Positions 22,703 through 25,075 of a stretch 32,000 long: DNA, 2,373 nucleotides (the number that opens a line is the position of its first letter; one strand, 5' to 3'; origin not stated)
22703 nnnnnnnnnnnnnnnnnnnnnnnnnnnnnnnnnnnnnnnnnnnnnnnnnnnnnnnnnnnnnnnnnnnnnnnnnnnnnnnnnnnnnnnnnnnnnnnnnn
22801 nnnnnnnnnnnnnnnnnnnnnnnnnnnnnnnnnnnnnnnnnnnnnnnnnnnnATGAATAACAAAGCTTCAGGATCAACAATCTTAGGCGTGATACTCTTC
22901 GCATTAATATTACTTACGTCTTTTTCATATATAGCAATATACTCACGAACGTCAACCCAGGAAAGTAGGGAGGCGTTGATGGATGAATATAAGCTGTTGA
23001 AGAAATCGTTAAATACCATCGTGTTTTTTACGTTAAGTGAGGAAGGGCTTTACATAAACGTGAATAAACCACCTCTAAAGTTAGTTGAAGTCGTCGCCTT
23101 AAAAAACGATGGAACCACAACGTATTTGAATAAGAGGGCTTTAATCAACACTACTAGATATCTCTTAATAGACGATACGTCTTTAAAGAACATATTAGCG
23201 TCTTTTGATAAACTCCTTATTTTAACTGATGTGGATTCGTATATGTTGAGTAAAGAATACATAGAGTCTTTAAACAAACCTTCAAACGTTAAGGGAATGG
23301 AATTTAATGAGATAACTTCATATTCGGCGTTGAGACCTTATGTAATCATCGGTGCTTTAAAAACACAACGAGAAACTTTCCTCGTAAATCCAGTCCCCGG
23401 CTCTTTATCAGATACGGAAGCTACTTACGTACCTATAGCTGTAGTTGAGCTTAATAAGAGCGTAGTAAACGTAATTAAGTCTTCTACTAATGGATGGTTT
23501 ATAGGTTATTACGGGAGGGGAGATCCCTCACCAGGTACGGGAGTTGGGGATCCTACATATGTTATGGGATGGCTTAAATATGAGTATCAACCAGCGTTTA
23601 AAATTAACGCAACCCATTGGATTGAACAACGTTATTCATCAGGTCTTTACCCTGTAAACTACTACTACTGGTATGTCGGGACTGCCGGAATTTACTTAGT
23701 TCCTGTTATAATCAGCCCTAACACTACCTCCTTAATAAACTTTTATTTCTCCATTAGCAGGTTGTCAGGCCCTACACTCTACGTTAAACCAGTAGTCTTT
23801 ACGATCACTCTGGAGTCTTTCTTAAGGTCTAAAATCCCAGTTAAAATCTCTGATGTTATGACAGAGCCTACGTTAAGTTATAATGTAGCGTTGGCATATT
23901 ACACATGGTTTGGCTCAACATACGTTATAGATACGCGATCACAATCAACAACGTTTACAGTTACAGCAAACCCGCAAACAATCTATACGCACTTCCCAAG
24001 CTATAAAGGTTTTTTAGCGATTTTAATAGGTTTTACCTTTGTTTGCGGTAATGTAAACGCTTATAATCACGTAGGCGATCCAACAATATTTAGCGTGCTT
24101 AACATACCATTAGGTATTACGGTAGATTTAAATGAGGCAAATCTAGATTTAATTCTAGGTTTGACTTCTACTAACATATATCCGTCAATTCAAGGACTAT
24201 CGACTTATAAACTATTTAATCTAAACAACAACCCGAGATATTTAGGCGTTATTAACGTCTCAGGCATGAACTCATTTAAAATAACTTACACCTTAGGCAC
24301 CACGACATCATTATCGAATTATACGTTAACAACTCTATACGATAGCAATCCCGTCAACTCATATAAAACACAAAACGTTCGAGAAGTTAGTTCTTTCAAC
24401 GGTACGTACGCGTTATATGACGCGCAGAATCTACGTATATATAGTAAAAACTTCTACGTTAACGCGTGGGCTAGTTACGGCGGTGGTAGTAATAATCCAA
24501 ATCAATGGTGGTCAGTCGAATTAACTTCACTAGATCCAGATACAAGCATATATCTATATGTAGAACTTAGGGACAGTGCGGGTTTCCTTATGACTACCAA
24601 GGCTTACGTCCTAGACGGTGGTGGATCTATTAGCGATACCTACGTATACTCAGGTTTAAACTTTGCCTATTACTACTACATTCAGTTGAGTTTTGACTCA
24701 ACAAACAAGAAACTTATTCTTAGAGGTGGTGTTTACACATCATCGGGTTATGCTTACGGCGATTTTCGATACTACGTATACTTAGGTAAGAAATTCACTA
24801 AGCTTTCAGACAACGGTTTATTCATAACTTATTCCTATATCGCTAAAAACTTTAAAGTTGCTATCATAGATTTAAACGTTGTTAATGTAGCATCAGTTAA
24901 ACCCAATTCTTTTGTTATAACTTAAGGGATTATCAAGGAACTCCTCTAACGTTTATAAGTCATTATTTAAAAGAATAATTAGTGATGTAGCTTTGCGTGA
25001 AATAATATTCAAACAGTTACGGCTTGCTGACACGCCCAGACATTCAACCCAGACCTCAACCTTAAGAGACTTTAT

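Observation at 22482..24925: Orphan pilin-like gene coupled to a 690-aa unrecognisable surface protein, with no assembly machinery nearby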

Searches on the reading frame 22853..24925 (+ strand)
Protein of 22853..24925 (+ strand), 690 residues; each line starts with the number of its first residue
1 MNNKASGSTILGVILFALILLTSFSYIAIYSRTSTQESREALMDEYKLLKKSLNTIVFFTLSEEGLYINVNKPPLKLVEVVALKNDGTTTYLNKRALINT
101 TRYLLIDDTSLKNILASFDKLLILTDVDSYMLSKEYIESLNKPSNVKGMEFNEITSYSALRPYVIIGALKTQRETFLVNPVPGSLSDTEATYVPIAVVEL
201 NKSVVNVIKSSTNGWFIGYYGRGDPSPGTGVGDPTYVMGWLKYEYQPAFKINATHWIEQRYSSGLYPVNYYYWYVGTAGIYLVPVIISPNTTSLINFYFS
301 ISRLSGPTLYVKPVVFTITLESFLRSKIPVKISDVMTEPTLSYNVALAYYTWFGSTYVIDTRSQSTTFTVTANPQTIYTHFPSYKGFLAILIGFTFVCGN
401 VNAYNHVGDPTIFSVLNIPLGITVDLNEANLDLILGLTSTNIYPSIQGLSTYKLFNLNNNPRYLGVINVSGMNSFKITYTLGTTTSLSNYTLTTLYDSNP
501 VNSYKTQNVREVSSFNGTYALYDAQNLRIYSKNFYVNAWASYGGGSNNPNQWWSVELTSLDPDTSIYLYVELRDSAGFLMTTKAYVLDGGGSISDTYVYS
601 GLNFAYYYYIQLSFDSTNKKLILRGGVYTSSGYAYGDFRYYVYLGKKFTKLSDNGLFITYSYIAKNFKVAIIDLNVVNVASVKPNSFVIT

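Call 4: search_protein_families(library=pfam, proteins=[window:22853-24925:+], max_evalue=0.1)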
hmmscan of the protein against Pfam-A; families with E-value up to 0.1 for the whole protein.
window:22853-24925:+ (690 aa): 0 families

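Call 5: find_homologous_proteins(query=window:22853-24925:+, max_evalue=0.001)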
Query window:22853-24925:+ (690 aa): 1 proteins with E <= 0.001 among 8000 candidates.
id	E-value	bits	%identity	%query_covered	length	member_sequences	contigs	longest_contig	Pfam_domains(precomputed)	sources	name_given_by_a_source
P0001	0.0e+0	1516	100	100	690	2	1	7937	-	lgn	-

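Call 7: find_related_loci(query=window:22853-24925:+, collection=genome_contigs, flank=10000)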
Query window:22853-24925:+ (690 aa) in genome_contigs; peptide patterns used: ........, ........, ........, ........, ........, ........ (x = any residue, [..] = any of these).
45 stretches matched a pattern, but none encodes a relative of the query by tblastn (E <= 1e-3).

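Call 8: find_encoding_contigs(protein=P0001, flank=10000)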
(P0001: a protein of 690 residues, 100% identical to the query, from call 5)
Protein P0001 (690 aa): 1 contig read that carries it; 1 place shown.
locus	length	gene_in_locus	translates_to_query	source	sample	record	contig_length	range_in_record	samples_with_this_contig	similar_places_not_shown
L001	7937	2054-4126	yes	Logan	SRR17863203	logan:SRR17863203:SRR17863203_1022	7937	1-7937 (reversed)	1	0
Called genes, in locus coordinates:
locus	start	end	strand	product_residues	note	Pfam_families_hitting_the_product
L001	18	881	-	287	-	PF08271:Zn_Ribbon_TF (weak), PF00382:TFIIB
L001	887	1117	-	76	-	PF04410:Gar1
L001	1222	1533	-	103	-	PF01922:SRP19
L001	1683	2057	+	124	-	-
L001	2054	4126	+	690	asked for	-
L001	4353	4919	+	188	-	-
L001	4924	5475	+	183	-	-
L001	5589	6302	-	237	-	PF02463:SMC_N (faint), PF00005:ABC_tran, PF13304:AAA_21 (faint)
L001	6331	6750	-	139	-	-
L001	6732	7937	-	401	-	?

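Call 22: search_solved_structures(query=window:22853-24925:+, max_evalue=10)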
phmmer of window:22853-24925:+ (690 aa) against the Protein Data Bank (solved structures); distinct sequences matched with E-value up to 10: 3.
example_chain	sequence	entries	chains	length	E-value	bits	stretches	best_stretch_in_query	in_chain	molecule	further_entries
6snh_H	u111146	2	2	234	0.015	17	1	297-374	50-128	6AG9 Fab heavy chain | 6AG9-Fab heavy chain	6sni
4cdo_A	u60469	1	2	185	1.9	10.1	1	508-585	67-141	THIOREDOXIN-LIKE PROTEIN 4A, POLYGLUTAMINE-BINDING PROTEIN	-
3fcm_A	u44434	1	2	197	2.1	9.9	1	520-617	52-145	Hydrolase, NUDIX family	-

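Call 25: search_protein_families(library=ncbifam, proteins=[window:22853-24925:+], max_evalue=0.1)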
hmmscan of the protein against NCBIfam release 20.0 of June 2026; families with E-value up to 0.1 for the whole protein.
window:22853-24925:+ (690 aa): 0 families

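Call 26: search_protein_families(library=phrogs, proteins=[window:22853-24925:+], max_evalue=0.1)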
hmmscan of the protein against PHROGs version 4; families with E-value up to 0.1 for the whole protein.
window:22853-24925:+ (690 aa): 0 families

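Call 27: search_protein_representatives(protein=window:22853-24925:+)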
Query: 690 residues. Proteins with E-value up to 0.001 (for the whole library): 7; up to 1e-10: 3; up to 1e-30: 1. The best 7 are listed.
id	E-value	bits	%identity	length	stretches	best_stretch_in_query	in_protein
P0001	0.0e+00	1515.5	100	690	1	1-690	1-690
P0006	7.9e-19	84.1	28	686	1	13-569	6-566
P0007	8.1e-16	74.1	26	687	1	4-664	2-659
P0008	1.3e-10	57.0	67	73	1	638-690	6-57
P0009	1.3e-10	56.9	29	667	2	9-209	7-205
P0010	4.3e-10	55.2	25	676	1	10-208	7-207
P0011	5.3e-10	54.9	37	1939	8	531-582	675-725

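Call 29: find_encoding_contigs(protein=P0006, flank=10000)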
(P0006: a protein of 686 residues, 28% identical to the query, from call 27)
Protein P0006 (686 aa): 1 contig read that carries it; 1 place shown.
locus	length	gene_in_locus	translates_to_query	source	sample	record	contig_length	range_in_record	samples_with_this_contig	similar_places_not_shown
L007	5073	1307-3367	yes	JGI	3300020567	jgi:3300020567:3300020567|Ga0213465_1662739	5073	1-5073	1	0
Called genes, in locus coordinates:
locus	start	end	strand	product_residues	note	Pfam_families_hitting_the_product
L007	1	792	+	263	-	?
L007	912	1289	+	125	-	-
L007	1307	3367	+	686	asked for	-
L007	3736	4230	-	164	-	-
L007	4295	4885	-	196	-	-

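Call 30: find_encoding_contigs(protein=P0007, flank=10000)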
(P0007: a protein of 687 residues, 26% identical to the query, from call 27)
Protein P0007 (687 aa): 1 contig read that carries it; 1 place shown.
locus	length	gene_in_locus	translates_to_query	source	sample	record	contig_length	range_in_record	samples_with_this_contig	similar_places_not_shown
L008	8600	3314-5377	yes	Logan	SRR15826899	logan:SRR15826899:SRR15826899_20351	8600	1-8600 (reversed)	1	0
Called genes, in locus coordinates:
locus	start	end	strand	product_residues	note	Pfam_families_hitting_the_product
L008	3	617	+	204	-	?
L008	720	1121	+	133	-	PF12797:Fer4_2 (faint), PF12837:Fer4_6 (faint), PF13237:Fer4_10 (faint), PF13247:Fer4_11 (weak), PF25160:LdpA_Fe-S-bd (weak), PF00037:Fer4 (weak), PF12838:Fer4_7, PF13187:Fer4_9 (weak), +5 more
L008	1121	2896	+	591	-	PF02730:AFOR_N, PF01314:AFOR_C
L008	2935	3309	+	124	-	-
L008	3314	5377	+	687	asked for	-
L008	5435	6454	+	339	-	PF00953:Glycos_transf_4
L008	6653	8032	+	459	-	PF01565:FAD_binding_4, PF02913:FAD-oxidase_C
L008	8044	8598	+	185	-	?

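Call 31: find_encoding_contigs(protein=P0009, flank=10000)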
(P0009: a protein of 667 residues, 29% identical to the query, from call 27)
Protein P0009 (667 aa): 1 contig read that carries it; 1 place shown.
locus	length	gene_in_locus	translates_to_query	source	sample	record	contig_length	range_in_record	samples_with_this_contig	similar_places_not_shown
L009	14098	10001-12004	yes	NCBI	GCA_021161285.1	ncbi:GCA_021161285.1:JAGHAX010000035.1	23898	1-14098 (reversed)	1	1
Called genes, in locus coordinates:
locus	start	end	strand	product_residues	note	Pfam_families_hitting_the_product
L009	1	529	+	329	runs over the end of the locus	-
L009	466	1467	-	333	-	PF00953:Glycos_transf_4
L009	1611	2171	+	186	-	PF18030:Rimk_N (weak)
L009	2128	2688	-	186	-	PF18030:Rimk_N (weak)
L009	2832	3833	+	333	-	PF00953:Glycos_transf_4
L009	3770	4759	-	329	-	-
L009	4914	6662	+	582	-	-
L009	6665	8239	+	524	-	-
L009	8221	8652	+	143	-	-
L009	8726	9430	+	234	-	PF00005:ABC_tran, PF02463:SMC_N (faint), PF13304:AAA_21 (faint)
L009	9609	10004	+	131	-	-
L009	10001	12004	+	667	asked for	-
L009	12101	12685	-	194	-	-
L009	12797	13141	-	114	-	-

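Call 32: find_encoding_contigs(protein=P0010, flank=10000)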
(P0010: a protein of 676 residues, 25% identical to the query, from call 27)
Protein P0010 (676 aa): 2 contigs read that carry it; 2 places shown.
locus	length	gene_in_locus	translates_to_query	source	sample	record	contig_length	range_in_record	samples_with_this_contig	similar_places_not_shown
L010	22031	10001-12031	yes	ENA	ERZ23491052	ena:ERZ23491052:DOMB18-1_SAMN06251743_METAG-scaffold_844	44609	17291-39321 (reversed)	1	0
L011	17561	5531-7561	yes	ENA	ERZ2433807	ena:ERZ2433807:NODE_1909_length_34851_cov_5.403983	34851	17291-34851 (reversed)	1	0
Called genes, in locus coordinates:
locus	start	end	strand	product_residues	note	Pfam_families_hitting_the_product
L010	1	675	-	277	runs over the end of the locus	-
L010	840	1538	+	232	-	PF07758:DUF1614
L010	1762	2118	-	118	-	-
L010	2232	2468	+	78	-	-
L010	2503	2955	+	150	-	PF13404:HTH_AsnC-type, PF13412:HTH_24, PF22451:NirdL-like_HTH (weak), PF01037:AsnC_trans_reg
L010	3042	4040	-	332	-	PF00953:Glycos_transf_4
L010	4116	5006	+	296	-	PF14397:ATPgrasp_ST (faint), PF02655:ATP-grasp_3, PF02955:GSH-S_ATP, PF08443:RimK, PF14398:ATPgrasp_YheCD (faint)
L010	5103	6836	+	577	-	-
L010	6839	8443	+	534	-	-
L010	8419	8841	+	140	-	-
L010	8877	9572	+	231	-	PF00005:ABC_tran, PF02463:SMC_N (faint), PF13304:AAA_21 (faint)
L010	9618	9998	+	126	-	-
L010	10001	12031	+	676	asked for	-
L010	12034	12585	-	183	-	-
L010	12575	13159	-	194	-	-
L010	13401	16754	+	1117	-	PF01835:MG2 (faint), PF28202:SlaA-like (weak)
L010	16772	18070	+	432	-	-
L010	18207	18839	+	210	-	PF00483:NTP_transferase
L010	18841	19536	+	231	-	PF03009:GDPD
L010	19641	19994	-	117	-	-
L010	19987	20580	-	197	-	PF01944:SpoIIM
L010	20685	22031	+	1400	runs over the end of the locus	PF00270:DEAD, PF04851:ResIII (weak), PF00271:Helicase_C (faint), PF14890:Intein_splicing, PF14528:LAGLIDADG_3, PF19306:WHD_Lhr, PF08494:DEAD_assoc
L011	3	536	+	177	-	?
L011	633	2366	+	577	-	-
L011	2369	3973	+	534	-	-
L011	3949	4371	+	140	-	-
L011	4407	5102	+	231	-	PF00005:ABC_tran, PF02463:SMC_N (faint), PF13304:AAA_21 (faint)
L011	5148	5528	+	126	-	-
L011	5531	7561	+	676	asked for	-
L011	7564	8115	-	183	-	-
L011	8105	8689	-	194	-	-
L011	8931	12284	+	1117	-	PF01835:MG2 (faint), PF28202:SlaA-like (weak)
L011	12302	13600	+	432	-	-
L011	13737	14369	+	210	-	PF00483:NTP_transferase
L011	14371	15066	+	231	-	PF03009:GDPD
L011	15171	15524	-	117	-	-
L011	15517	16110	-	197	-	PF01944:SpoIIM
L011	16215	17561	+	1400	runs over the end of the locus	PF00270:DEAD, PF04851:ResIII (weak), PF00271:Helicase_C (faint), PF14890:Intein_splicing, PF14528:LAGLIDADG_3, PF19306:WHD_Lhr, PF08494:DEAD_assoc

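Call 38: find_homologous_proteins(query=A3, max_evalue=0.001)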
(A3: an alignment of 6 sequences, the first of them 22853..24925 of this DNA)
Query A3 (6 sequences) (690 aa, profile of the alignment): 1 proteins with E <= 0.001 among 8000 candidates.
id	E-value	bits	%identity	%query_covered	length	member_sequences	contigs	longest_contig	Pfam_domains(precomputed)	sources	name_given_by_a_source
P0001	1.8e-252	858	100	100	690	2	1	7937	-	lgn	-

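Call 68: predict_structure(alignment_id=A7)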
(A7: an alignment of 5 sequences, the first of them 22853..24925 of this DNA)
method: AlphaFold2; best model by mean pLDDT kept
length: 690 residues; sequences in the alignment: 5
mean_pLDDT: 51.3   pTM: 0.49
mean pLDDT of the five models: 51.3, 49.9, 49.2, 44.6, 43.3
residues with pLDDT >= 90: 6; 70-90: 157; 50-70: 171; < 50: 356
segments of 3 or more residues with pLDDT < 50: 1-54, 143-159, 200-275, 337-340, 401-410, 417-441, 450-466, 468-470, 483-552, 573-581, 598-605, 629-640, 644-690
pLDDT, mean of each block of 10 residues (from residue 1): 36 36 27 29 34 51 82 74 69 76 86 75 70 71 41 41 69 83 73 66 37 32 26 27 28 32 22 51 74 66 63 88 77 56 71 85 62 82 71 78 37 50 46 46 54 41 44 54 40 29 28 31 35 35 37 52 55 43 56 55 47 61 58 43 45 28 27 25 24
secondary structure, 60 per line:
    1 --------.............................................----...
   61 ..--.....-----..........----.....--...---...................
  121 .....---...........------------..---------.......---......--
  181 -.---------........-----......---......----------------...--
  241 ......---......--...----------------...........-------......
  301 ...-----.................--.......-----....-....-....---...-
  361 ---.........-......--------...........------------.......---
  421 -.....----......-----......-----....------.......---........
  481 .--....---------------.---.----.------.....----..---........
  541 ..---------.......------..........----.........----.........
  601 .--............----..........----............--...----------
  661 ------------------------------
elements in order (helices of 4 or more, strands of 3 or more residues): H9-53 E58-62 E65-69 E75-84 E89-93 E96-98 E102-107 H108-117 E118-125 E129-133 H134-139 E163-169 H173-178 E192-199 E205-210 E214-219 E236-238 E241-246 E250-255 E258-260 E277-287 E295-303 E309-319 H320-325 E328-331 H340-343 E345-348 E350-353 E357-359 E364-372 H374-379 E388-398 E411-417 E422-426 E431-436 E442-447 E453-456 E463-469 E473-481 H484-487 E519-523 E533-542 E552-558 E565-574 E579-587 E592-601 E604-615 E620-629 E634-645 E648-650

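Call 72: fold_search(model_id=the predicted structure, library=pdb)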
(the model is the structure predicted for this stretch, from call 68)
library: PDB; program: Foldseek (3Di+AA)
matches with E <= 10: 913; with E <= 0.001: 0
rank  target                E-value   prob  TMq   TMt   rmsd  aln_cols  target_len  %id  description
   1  8fxv_A                1.5e-03  0.69  0.10  0.18  16.4       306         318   11  Crystal structure of human proTGF-beta2 in complex with Nb18 (released 2023-06-21)
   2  8fxs_B                2.6e-03  0.63  0.10  0.19  16.4       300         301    9  Crystal structure of human pro-TGF-beta2 in complex with Nb9 (released 2023-06-21)
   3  2c26                  6.3e-03  0.72  0.13  0.28  17.8       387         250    6  Structural basis for the promiscuous specificity of the carbohydrate- binding modules from the beta-sandwich super famil (released 2005-10-18)
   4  9u5z_E                8.1e-03  0.12  0.11  0.07  32.4       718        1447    9  C3 convertases zymogen C4b2 in activation state (released 2026-01-14)
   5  8fxs_A                9.4e-03  0.44  0.10  0.19  16.3       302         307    8  Crystal structure of human pro-TGF-beta2 in complex with Nb9 (released 2023-06-21)
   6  9vqm_A                1.3e-02  0.06  0.07  0.07  26.4       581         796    8  Cryo-EM structure of Elapor1WT in tetrameric form (released 2025-07-23)
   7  8udz_B                1.6e-02  0.28  0.09  0.16  16.0       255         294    7  The Structure of LTBP-49247 Fab Bound to TGFbeta1 Small Latent Complex (released 2024-07-17)
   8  1gui_A                1.7e-02  0.82  0.11  0.33   8.9       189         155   10  CBM4 structure and function (released 2002-09-26)
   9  6rqj_B                2.6e-02  0.10  0.11  0.12  25.8       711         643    8  Structure of human complement C5 complexed with tick inhibitors OmCI, RaCI1 and CirpT1 (released 2020-01-08)
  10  9vqm_C                3.1e-02  0.14  0.12  0.10  27.1       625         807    8  Cryo-EM structure of Elapor1WT in tetrameric form (released 2025-07-23)
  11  7qiv_A                3.8e-02  0.08  0.10  0.10  24.1       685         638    8  Structure of human C3b in complex with the EWE nanobody (released 2022-02-16)
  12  6o2m_A                4.4e-02  0.06  0.08  0.08  28.1       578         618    9  CDTb Double Heptamer Long Form Modeled from Cryo-EM Map Reconstructed using C7 Symmetry (released 2019-10-30)
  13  3fn9_D                5.4e-02  0.18  0.10  0.10  19.7       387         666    7  Crystal structure of putative beta-galactosidase from bacteroides fragilis (released 2009-01-13)
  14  6hpd                  5.4e-02  0.18  0.12  0.09  21.5       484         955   10  The structure of a beta-glucuronidase from glycoside hydrolase family 2 (released 2019-07-24)
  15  3bga_B                6.0e-02  0.15  0.10  0.08  22.9       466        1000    9  Crystal structure of beta-galactosidase from Bacteroides thetaiotaomicron VPI-5482 (released 2007-12-11)
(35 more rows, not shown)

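Call 77: search_solved_structures(query=A6, max_evalue=10)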
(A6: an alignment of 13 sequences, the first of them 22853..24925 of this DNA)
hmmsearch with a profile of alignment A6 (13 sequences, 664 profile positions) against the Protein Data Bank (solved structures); distinct sequences matched with E-value up to 10: 0.

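Call 83: search_protein_families(library=pfam, alignment_id=A6, max_evalue=1)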
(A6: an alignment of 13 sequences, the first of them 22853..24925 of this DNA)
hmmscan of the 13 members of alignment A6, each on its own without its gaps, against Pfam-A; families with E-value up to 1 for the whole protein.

A. member 1, window:22853-24925:+ (690 aa): 0 families

B. families by the number of members that match (of 13 scanned): 3 families
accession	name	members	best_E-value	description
PF10342.15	Kre9_KNH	1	0.009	Kre9/KNH-like N-terminal Ig-like domain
PF19420.4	DDAH_eukar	1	0.014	N,N dimethylarginine dimethylhydrolase, eukaryotic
PF19567.5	CpsB_CapC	1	0.13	Capsular polysaccharide synthesis, CpsB/CapC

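Call 90: find_related_loci(query=A12, collection=metagenome_contigs, flank=10000)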
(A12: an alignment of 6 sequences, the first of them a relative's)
Query A12 (124 aa) in metagenome_contigs; peptide patterns used: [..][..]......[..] (x = any residue, [..] = any of these).
19 stretches matched a pattern; 6 encode a relative of the query (tblastn E <= 1e-3); 6 distinct loci.
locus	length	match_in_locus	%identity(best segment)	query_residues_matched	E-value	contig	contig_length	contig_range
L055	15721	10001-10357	55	3-123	5e-35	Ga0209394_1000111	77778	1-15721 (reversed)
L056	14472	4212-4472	50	5-92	1e-21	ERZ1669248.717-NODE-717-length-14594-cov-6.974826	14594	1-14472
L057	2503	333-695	30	2-123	1e-10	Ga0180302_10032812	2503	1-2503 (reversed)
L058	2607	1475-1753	35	6-91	1e-10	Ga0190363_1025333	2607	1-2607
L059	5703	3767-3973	43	3-72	1e-8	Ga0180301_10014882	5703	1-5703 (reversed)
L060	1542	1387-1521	44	2-49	2e-6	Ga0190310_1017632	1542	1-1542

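Call 96: search_protein_families(library=pfam, proteins=[P0011], max_evalue=0.01)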
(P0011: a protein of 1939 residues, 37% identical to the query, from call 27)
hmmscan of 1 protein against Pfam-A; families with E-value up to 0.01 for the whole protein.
P0011 (1939 aa): 5 families
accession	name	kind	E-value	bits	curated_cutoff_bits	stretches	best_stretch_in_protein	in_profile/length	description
PF22633.2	F5_F8_type_C_2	-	8.3e-122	398.6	27.8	8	1741-1846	1-90/91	NedA-like, galactose-binding domain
PF00754.31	F5_F8_type_C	-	1e-101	336.4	28.2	8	1576-1700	4-118/127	F5/8 type C domain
PF19308.4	CRISPR_Cas6_N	-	7.2e-09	36.4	23.9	0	1594-1620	67-93/147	CRISPR Cas6 N-terminal domain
PF08677.15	GP11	-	1.6e-06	28.2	27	0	707-732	6-31/252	GP11 baseplate wedge protein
PF05304.18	DUF728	-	0.0013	19.3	29.3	0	1364-1400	29-65/138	Protein of unknown function (DUF728)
